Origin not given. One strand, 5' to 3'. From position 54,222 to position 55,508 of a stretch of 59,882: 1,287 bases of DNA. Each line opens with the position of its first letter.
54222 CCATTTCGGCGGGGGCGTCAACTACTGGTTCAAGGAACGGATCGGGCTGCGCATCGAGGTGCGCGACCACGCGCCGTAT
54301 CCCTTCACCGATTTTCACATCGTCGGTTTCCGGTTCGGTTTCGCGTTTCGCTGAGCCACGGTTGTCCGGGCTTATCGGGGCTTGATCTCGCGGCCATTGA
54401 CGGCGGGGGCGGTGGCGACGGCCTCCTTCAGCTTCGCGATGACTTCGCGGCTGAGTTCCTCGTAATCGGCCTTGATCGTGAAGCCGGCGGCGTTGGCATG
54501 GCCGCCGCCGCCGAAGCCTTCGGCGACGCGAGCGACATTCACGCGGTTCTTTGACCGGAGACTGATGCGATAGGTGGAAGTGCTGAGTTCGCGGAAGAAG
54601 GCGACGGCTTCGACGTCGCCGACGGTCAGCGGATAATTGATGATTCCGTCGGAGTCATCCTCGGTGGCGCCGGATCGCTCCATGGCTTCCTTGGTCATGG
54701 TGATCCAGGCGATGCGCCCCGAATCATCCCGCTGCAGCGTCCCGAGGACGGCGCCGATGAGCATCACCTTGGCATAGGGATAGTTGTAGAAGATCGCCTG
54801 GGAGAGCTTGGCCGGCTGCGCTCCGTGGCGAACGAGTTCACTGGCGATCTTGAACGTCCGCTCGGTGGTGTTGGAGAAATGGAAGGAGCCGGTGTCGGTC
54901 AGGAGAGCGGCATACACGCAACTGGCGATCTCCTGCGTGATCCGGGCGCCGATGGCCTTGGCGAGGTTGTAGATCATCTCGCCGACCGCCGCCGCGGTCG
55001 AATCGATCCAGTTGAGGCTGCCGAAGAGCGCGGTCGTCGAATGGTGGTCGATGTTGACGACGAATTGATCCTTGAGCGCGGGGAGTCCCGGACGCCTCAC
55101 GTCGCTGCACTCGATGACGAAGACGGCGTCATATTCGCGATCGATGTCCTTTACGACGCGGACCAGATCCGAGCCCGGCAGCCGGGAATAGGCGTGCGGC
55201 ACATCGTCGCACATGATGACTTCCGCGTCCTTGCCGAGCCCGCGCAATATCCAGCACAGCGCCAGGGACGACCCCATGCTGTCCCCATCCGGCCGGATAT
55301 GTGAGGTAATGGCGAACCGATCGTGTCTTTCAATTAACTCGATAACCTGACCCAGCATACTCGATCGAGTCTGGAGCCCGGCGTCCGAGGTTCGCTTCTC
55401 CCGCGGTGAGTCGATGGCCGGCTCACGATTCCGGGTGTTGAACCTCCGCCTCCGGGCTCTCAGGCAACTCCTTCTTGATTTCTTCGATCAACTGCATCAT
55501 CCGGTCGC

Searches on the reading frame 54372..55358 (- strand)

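Call 56: search_protein_families(library=pfam, proteins=[window:54372-55358:-], max_evalue=0.00001)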
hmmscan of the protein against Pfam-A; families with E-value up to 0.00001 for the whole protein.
window:54372-55358:- (328 aa): 2 families
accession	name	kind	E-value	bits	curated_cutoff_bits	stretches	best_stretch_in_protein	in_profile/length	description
PF01368.27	DHH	-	1.1e-14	55.2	28.1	1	15-151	2-124/125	DHH family, N-terminal domain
PF02272.25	DHHA1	-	1.7e-12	48.1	25.9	1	228-313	10-99/102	DHHA1 domain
